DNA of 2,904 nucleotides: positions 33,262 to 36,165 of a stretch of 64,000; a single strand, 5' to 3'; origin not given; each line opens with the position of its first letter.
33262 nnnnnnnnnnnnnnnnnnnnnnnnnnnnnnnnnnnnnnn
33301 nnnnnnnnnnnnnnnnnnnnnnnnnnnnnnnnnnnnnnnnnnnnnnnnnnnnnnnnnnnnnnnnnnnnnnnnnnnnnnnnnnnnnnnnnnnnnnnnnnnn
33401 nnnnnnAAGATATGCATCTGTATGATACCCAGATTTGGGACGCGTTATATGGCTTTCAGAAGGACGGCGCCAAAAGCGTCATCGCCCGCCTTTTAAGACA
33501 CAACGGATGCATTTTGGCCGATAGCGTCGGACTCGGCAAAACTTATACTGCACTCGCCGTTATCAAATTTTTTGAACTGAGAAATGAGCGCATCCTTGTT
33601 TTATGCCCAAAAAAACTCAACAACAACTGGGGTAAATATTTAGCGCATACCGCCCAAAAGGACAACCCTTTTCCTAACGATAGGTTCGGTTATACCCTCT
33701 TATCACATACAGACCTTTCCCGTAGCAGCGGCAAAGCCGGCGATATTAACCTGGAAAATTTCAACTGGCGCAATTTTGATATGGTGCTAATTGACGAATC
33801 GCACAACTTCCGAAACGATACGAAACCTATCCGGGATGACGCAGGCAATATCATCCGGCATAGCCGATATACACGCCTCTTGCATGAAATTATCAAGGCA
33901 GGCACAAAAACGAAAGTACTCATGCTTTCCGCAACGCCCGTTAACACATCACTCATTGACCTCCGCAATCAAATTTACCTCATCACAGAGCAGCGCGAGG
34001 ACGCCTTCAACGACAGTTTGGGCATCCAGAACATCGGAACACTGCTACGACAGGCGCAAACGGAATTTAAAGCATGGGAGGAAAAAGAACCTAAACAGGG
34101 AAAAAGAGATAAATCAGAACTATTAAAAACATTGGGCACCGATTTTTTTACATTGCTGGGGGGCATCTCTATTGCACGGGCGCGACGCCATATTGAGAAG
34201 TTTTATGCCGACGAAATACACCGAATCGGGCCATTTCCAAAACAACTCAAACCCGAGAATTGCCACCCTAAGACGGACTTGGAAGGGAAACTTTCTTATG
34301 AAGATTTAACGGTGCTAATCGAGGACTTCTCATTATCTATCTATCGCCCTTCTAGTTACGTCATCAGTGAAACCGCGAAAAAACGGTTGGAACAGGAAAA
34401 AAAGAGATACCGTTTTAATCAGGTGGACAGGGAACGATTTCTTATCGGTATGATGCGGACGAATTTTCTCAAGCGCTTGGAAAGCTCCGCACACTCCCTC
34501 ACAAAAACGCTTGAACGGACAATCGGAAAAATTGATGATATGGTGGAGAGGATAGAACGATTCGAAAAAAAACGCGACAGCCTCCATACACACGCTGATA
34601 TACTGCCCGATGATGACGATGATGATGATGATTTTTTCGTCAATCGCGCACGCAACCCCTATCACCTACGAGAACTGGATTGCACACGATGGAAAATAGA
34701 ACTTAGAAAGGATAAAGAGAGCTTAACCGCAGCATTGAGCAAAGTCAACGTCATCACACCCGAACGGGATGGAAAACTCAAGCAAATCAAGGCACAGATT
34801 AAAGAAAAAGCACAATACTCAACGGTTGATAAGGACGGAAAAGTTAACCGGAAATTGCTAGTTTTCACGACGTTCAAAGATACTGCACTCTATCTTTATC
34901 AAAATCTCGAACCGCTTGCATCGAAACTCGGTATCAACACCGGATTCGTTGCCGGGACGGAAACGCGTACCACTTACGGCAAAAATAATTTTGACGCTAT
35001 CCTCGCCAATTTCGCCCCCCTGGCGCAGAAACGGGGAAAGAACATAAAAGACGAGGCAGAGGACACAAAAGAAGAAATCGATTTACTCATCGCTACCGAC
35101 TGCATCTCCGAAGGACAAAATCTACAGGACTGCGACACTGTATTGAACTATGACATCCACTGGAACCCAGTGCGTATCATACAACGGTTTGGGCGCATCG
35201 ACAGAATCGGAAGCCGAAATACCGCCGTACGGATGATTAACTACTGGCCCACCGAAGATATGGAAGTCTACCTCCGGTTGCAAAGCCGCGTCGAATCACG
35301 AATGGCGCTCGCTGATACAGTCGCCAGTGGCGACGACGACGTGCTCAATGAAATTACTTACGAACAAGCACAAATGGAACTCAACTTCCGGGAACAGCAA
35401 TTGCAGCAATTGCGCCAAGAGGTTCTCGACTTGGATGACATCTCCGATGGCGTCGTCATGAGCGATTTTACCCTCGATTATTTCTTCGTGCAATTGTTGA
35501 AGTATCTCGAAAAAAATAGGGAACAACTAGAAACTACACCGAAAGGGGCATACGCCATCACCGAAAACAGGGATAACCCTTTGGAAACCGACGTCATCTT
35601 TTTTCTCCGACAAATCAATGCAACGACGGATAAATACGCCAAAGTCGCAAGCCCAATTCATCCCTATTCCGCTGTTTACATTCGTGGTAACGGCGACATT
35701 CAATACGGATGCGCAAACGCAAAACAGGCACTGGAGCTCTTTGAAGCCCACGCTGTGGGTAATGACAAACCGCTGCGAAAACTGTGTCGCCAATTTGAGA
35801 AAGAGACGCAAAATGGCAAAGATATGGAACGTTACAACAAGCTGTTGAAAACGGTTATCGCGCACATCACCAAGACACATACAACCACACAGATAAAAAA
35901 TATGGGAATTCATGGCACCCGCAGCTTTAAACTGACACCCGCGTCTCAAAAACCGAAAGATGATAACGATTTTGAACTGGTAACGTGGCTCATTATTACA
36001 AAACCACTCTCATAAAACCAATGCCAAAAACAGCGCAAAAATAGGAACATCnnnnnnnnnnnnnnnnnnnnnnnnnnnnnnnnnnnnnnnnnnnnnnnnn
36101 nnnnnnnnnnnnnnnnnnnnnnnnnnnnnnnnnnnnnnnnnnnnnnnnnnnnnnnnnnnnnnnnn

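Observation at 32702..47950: Candidate new defense or epigenetic locus: PLD-SNF2 fusion, small MTase-fold protein, and three tandem PglX/DrmMI-like adenine-MTase paralogs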

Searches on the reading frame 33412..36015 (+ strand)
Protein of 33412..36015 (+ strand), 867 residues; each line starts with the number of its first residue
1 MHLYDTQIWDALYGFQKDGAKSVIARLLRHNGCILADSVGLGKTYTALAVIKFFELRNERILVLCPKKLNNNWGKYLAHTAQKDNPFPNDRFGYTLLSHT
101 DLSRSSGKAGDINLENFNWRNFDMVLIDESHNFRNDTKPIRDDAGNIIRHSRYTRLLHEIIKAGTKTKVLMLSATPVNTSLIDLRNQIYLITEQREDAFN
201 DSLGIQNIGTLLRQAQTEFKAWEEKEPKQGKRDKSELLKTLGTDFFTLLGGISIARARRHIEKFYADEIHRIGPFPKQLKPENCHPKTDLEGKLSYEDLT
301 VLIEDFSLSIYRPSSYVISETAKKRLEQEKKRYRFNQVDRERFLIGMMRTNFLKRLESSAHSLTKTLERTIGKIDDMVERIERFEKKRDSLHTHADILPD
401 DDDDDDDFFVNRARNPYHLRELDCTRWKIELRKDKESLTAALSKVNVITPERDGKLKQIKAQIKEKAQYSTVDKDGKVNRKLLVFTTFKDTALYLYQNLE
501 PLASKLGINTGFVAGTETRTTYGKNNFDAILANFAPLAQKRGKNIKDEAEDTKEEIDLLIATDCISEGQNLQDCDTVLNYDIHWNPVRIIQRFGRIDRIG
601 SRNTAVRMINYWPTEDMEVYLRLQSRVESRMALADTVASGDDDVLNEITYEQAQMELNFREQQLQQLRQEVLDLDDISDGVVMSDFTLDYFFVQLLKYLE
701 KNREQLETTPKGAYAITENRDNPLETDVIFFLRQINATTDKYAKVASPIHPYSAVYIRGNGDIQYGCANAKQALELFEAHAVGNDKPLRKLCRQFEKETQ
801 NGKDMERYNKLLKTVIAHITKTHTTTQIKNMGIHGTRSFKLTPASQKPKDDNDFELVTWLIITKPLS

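Call 4: search_protein_families(library=pfam, proteins=[window:33412-36015:+], max_evalue=0.01)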
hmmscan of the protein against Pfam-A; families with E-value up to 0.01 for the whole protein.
window:33412-36015:+ (867 aa): 4 families
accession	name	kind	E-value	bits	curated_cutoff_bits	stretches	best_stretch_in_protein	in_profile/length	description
PF00271.37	Helicase_C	-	1.3e-13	51.6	23.5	1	479-600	15-110/110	Helicase conserved C-terminal domain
PF00176.29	SNF2-rel_dom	-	4e-10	39.7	24.9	1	16-81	2-74/290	SNF2-related domain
PF04851.21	ResIII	-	5.8e-08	33.3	22.5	1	16-177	8-163/164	Type III restriction enzyme, res subunit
PF00270.35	DEAD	-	8.3e-06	26.1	26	0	116-177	112-161/167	DEAD/DEAH box helicase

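Call 5: search_protein_families(library=padloc, proteins=[window:33412-36015:+], max_evalue=0.01)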
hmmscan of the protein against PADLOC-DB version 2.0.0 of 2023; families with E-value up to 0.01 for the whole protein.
window:33412-36015:+ (867 aa): 44 families (the best 25 are shown)
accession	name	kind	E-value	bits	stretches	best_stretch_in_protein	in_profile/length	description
PDLC01075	C3a139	-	9.2e-93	310.2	1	6-860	209-945/948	HKD+Snf2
PDLC02621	DrmD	-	4e-34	116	2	331-712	382-735/1040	DrmD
PDLC02619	DrmD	-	3.1e-29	99.7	2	354-620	303-556/872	DrmD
PDLC02500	BrxHI|BrxHII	-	9.5e-26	88.6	2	344-629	368-600/933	BrxHI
PDLC02623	DrmD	-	7e-25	85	2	452-627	502-653/1040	DrmD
PDLC02193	PLD_Helicase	-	2.9e-23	80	1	450-663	666-864/905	-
PDLC00659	HmaA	-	3.7e-23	79.3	1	342-637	366-650/1176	SNF2 helicase / DEAD-box helicase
PDLC03830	ZacC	-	2.4e-22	77.4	3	118-180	240-292/1019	-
PDLC02843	DpdE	-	1.2e-19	67.8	2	34-179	179-300/1091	DpdE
PDLC04556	PDC-M27C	-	2.5e-19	67.1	3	15-77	39-104/892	-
PDLC02632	DrmD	-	1.2e-16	58.4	2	328-608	377-633/662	DrmD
PDLC02504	BrxHI|BrxHII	-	1.9e-16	57.2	1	346-637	370-621/971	BrxHII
PDLC02572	DrmA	-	2e-16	57.2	2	352-607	400-629/1043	DrmA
PDLC02853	DpdE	-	1.3e-14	51.2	1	515-612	511-611/985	DpdE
PDLC02620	DrmD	-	4.7e-14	49.3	1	548-605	526-583/1060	DrmD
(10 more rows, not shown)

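Call 13: find_encoding_contigs(protein=window:33412-36015:+, flank=10000, max_places=4)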
Protein window:33412-36015:+ (867 aa): no gene with exactly this product is on record in the collection.

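Call 20: search_solved_structures(query=window:33412-36015:+, max_evalue=0.001)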
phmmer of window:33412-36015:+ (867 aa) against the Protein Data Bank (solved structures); distinct sequences matched with E-value up to 0.001: 51.
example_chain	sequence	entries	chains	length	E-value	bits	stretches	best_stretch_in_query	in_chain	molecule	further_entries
6iy2_O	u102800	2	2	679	1.2e-08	36.8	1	554-621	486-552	Transcription regulatory protein SNF2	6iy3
5x0x_O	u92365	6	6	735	1.4e-08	36.6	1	554-621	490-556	Transcription regulatory protein SNF2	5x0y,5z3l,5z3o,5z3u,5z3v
7egm_A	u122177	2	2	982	2.4e-08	35.8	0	554-621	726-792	Transcription regulatory protein SNF2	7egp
7otq_K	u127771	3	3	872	2.6e-08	35.7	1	12-79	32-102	Chromodomain-helicase-DNA-binding protein 1-like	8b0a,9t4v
7epu_B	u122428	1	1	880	2.6e-08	35.7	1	12-79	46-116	Chromodomain-helicase-DNA-binding protein 1-like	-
7enn_K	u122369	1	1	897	2.8e-08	35.6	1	13-79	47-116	Chromodomain-helicase-DNA-binding protein 1-like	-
6uxv_A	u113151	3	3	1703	1e-07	33.8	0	555-621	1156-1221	Transcription regulatory protein SNF2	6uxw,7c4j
1z63_A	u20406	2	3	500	1.7e-07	33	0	32-138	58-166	Helicase of the snf2/rad54 family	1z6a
7vdt_A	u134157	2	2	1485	8.5e-07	30.7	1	535-705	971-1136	Isoform 2 of Transcription activator BRG1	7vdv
6lth_I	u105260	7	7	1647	8.7e-07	30.7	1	535-614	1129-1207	Transcription activator BRG1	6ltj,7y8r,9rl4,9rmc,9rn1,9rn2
9ux9_K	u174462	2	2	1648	8.8e-07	30.6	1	535-614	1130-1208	SWI/SNF-related matrix-associated actin-dependent regulator of chromatin subfamily A membe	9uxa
21vv_I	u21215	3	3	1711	9.6e-07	30.5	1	535-614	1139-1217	SMARCA4 isoform 2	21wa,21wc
9wbz_A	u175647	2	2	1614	1.1e-06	30.3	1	535-705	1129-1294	Isoform 2 of SWI/SNF-related matrix-associated actin-dependent regulator of chromatin subf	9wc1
8so8_A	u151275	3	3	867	3.9e-06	28.5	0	551-606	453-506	RNA polymerase-associated protein RapA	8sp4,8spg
6ne3_W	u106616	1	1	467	4.8e-06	28.2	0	553-634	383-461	SWI/SNF-related matrix-associated actin-dependent regulator of chromatin subfamily A membe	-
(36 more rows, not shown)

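Call 27: find_homologous_proteins(query=window:33412-36015:+)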
Query window:33412-36015:+ (867 aa): 8000 proteins with E <= 0.001 among 8000 candidates; the best 120 are listed.
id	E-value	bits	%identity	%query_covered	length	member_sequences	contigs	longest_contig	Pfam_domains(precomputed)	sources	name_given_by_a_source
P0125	0.0e+0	1976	100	100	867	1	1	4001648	PF00270.36,PF00176.30,PF00271.38,PF04851.22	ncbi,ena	-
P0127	0.0e+0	1444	74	100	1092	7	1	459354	PF00270.36,PF00176.30,PF13091.13,PF13090.13,PF00271.38,PF04851.22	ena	-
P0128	0.0e+0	1440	74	99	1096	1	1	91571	PF00270.36,PF00176.30,PF13091.13,PF00271.38,PF04851.22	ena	-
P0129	0.0e+0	1433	73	100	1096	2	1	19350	PF00270.36,PF00176.30,PF13091.13,PF00271.38,PF04851.22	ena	-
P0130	0.0e+0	1430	74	99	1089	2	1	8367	PF00270.36,PF00176.30,PF13091.13,PF13090.13,PF00271.38,PF04851.22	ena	-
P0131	0.0e+0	1429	73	100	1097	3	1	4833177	PF00270.36,PF00176.30,PF13091.13,PF00271.38,PF04851.22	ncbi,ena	-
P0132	0.0e+0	1424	73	100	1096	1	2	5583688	PF00176.30,PF13091.13,PF00271.38,PF04851.22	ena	-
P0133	0.0e+0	1424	72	100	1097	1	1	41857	PF00176.30,PF13091.13,PF00271.38,PF04851.22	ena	-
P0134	0.0e+0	1424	72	100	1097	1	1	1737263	PF00176.30,PF13091.13,PF00271.38,PF04851.22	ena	-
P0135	0.0e+0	1424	72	99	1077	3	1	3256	PF00176.30,PF13091.13,PF00271.38,PF04851.22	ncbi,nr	ncbi:ATP-dependent helicase, partial [Candidatus Poribacteria bacterium]|nr:ATP-dependent helicase [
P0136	0.0e+0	1423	72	99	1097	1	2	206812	PF00176.30,PF13091.13,PF00271.38,PF04851.22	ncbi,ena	-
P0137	0.0e+0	1422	72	100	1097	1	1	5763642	PF00176.30,PF13091.13,PF00271.38,PF04851.22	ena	-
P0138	0.0e+0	1420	72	100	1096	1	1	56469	PF00270.36,PF00176.30,PF13091.13,PF00271.38,PF04851.22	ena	-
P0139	0.0e+0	1420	73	100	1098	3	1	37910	PF00176.30,PF13091.13,PF00271.38,PF04851.22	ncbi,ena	-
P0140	0.0e+0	1418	72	100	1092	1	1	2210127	PF00270.36,PF00176.30,PF13091.13,PF00271.38,PF04851.22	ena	-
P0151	0.0e+0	1409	72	100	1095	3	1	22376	PF00270.36,PF00176.30,PF13091.13,PF00271.38,PF04851.22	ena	-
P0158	0.0e+0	1403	71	99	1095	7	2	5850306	PF00176.30,PF13091.13,PF13090.13,PF00271.38,PF04851.22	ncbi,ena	-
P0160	0.0e+0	1400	71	99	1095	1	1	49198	PF00176.30,PF13091.13,PF00271.38,PF04851.22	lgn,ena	-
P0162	0.0e+0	1398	71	100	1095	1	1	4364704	PF00270.36,PF00176.30,PF13091.13,PF09565.17,PF00271.38,PF04851.22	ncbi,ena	-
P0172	0.0e+0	1391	71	99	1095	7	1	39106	PF00176.30,PF13091.13,PF00271.38,PF04851.22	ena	-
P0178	0.0e+0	1385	71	99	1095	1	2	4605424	PF00270.36,PF00176.30,PF13091.13,PF00271.38,PF04851.22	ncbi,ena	-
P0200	0.0e+0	1369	71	100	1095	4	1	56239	PF00270.36,PF00176.30,PF13091.13,PF00271.38,PF04851.22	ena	-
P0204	0.0e+0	1368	70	99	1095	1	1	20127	PF00270.36,PF00176.30,PF13091.13,PF00271.38,PF04851.22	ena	-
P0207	0.0e+0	1367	70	100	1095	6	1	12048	PF00270.36,PF00176.30,PF13091.13,PF00271.38,PF04851.22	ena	-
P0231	0.0e+0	1360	70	100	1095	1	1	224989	PF00270.36,PF00176.30,PF13091.13,PF00271.38,PF04851.22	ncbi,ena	-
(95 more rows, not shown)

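Call 36: search_protein_families(library=ncbifam, proteins=[window:33412-36015:+], max_evalue=0.001)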
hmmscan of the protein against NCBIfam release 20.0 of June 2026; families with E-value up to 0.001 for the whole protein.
window:33412-36015:+ (867 aa): 16 families
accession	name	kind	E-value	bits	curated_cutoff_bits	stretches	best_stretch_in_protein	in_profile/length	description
NF038317.1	DISARM_DrmD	equivalog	8.4e-41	140.2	610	3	336-712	371-717/1021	DISARM system SNF2-like helicase DrmD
NF042964.1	phospholipD_antiphage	equivalog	1.7e-35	122.6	1100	3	344-653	594-846/895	phospholipase D-like domain-containing anti-phage protein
NF038318.1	DISARM_DrmD_b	equivalog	3.4e-29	101.6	950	2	354-620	300-553/868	DISARM system SNF2-like helicase DrmD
NF041062.1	DpdE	equivalog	3.1e-24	85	500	2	34-179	174-300/1048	protein DpdE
NF003426.0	PRK04914.1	equivalog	4.4e-12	45.1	576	2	554-612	546-604/959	RNA polymerase-associated protein RapA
NF053675.1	pilus_reg_Snf2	equivalog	4.5e-10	38.3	1100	1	4-79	577-652/1029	pilus expression-regulating Snf2 family helicase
NF010337.0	PRK13766.1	equivalog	2e-09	36.1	610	1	441-649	336-516/781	Hef nuclease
NF053631.1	RNA_helic_CshA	equivalog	4.4e-08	32.4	646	1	552-675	284-403/434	degradosome RNA helicase CshA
NF058637.1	helic_SCO1167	equivalog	2.8e-07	29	1200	0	32-80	490-541/932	SCO1167/SCO6262 family helicase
NF008394.0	PRK11192.1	equivalog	1.1e-06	27.8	507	1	552-623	294-362/441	ATP-dependent RNA helicase SrmB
NF008744.0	PRK11776.1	equivalog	3.2e-05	22.7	524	1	556-612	293-349/460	ATP-dependent RNA helicase DbpA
NF003419.0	PRK04837.1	equivalog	3.3e-05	22.8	588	1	538-607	291-358/424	ATP-dependent RNA helicase RhlB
TIGR02621.3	cas3_GSU0051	exception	0.00011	21.2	400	1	541-673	327-445/854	type I-G CRISPR-associated helicase/endonuclease Cas3g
NF041790.1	anti-phage_ZorD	equivalog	0.00013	20.1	1500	0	31-78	605-655/1035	type I Zorya anti-phage system protein ZorD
NF053711.1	RNA_heli_RhlE1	exception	0.00022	20.1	750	1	553-609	292-348/434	RNA helicase RhlE1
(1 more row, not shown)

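Call 54: search_dna_similar(query=window:33412-36015:+, collection=plasmids, mode=protein, max_rows=25, max_evalue=1e-30)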
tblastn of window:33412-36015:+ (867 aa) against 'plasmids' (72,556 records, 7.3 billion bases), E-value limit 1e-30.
Records with a match: 118; places in all: 122; records where one place covers at least 80% of the query: 111.
Best place of each record, by identity: <60% 118.
By first word of the organism name: Listeria 20; Enterococcus 18; Bacillus 15; Escherichia 14; Acinetobacter 11; Lactococcus 5; Vibrio 3; Latilactobacillus 2; Citrobacter 2; Aeromonas 2; and 26 more.
By predicted mobility (MOB-suite, as given by PLSDB): non-mobilizable 49; mobilizable 44; conjugative 25.
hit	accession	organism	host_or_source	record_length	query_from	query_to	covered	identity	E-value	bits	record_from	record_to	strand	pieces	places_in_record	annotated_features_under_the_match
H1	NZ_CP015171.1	Acetobacter ascendens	single cell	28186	6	862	99%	40.5%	0e+0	591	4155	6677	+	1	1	helicase-related protein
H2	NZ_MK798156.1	Enterococcus hirae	-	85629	5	862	99%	40.0%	4e-177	575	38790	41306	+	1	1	helicase-related protein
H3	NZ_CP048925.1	Lactiplantibacillus plantarum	Plant,cell culture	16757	5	862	99%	40.0%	3e-164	537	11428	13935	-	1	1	helicase-related protein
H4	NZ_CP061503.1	Weissella cibaria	whole organism,traditional Thai ...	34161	5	862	99%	40.0%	3e-164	537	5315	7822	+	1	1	helicase-related protein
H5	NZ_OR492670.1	Acinetobacter gerneri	-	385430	5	863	99%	39.8%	4e-174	566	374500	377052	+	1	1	helicase-related protein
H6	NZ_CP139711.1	Sulfitobacter sp. OXR-159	Bacterial Culture,hydrothermal vent ...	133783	5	865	99%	39.6%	1e-170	556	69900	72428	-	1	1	helicase-related protein | DUF4391 domain-containing protein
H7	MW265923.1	Latilactobacillus sakei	-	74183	5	862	99%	39.6%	3e-170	555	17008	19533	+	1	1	rapA: RNA polymerase-associated protein RapA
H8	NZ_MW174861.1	Latilactobacillus sakei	-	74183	5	862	99%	39.6%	3e-170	555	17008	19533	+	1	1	helicase-related protein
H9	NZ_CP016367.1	Phaeobacter porticola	cell culture,barnacle at wood pile-on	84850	5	865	99%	39.4%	3e-169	552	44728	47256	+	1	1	helicase-related protein | DUF4391 domain-containing protein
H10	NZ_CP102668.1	Sphingobium sp. JS3065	whole organism,chemical plant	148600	5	862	99%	39.1%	1e-95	566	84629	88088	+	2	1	IS5 family transposase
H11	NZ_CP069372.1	Neotabrizicola shimadae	microbial biofilm,biofilm, Nakabusa ...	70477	5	862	99%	39.0%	1e-168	550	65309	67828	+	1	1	helicase-related protein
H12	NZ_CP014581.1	Paraburkholderia phytofirmans OLGA172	-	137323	3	862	99%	38.8%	5e-167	546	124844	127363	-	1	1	helicase-related protein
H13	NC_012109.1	Desulforapulum autotrophicum HRM2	-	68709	6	862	99%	39.0%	5e-173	563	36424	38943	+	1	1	helicase-related protein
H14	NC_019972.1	Methanomethylovorans hollandica DSM 15978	-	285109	5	862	99%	38.9%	6e-166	542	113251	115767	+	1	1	helicase-related protein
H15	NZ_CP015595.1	Acinetobacter sp. NCu2D-2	Mus musculus,cell culture,tracheal swab ...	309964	5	866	99%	38.6%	7e-166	542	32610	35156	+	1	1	helicase-related protein | DUF4391 domain-containing protein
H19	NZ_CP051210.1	Acinetobacter sp. NEB149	cell culture,R.J.Roberts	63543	5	862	99%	38.7%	2e-164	538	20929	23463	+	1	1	helicase-related protein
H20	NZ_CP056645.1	Citrobacter freundii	culture,Freshwater sample from ...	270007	5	862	99%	38.7%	4e-162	531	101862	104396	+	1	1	helicase-related protein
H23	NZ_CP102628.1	Listeria innocua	cow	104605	5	862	99%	38.7%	1e-145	483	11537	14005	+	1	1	helicase-related protein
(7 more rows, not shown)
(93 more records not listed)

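Call 55: get_annotated_region(hit=H19, flank=8000)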
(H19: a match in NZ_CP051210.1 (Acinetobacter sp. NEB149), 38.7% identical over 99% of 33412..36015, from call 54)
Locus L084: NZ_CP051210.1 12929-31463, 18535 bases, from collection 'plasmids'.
description: Acinetobacter sp. NEB149 plasmid pMsp65, complete sequence
organism: Acinetobacter sp. NEB149 (NCBI taxid 2725684)
taxonomy: Bacteria; Pseudomonadota; Gammaproteobacteria; Moraxellales; Moraxellaceae; Acinetobacter; Acinetobacter sp. NEB149
host: -; source: cell culture,R.J.Roberts; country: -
typing (MOB-suite, as given by PLSDB): non-mobilizable; replicon rep_cluster_327
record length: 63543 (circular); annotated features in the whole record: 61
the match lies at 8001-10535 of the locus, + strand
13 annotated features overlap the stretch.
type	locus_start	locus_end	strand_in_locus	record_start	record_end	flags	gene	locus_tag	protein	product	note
CDS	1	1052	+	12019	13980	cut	-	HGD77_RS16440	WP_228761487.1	DNA topoisomerase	GO:0006265 - DNA topological change [Evidence IEA]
CDS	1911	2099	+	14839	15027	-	-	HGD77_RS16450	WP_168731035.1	hypothetical protein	-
CDS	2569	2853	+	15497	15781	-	-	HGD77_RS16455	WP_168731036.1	type II toxin-antitoxin system Phd/YefM family antitoxin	-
CDS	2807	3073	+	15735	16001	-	-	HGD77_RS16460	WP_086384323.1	type II toxin-antitoxin system RelE/ParE family toxin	GO:0030541 - plasmid partitioning [Evidence IEA]; GO:0051290 - protein heterotetramerization [Evidence IEA]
CDS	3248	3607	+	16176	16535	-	-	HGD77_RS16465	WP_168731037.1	DUF2513 domain-containing protein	-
CDS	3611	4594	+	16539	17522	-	-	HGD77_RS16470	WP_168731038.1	hypothetical protein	-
CDS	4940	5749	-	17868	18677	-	-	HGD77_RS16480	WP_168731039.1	hypothetical protein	-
CDS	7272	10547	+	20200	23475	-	-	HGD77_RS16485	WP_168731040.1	helicase-related protein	-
CDS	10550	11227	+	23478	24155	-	-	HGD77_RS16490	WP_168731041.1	DUF4391 domain-containing protein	-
CDS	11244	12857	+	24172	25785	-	-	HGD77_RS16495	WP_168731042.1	site-specific DNA-methyltransferase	GO:0006306 - DNA methylation [Evidence IEA]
CDS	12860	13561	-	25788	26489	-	-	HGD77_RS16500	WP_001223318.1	IS1-like element ISPa14 family transposase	GO:0006313 - DNA transposition [Evidence IEA]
CDS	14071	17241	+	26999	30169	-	-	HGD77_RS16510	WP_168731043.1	DEAD/DEAH box helicase family protein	-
CDS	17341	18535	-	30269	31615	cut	-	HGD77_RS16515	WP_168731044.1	DNA-primase RepB domain-containing protein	-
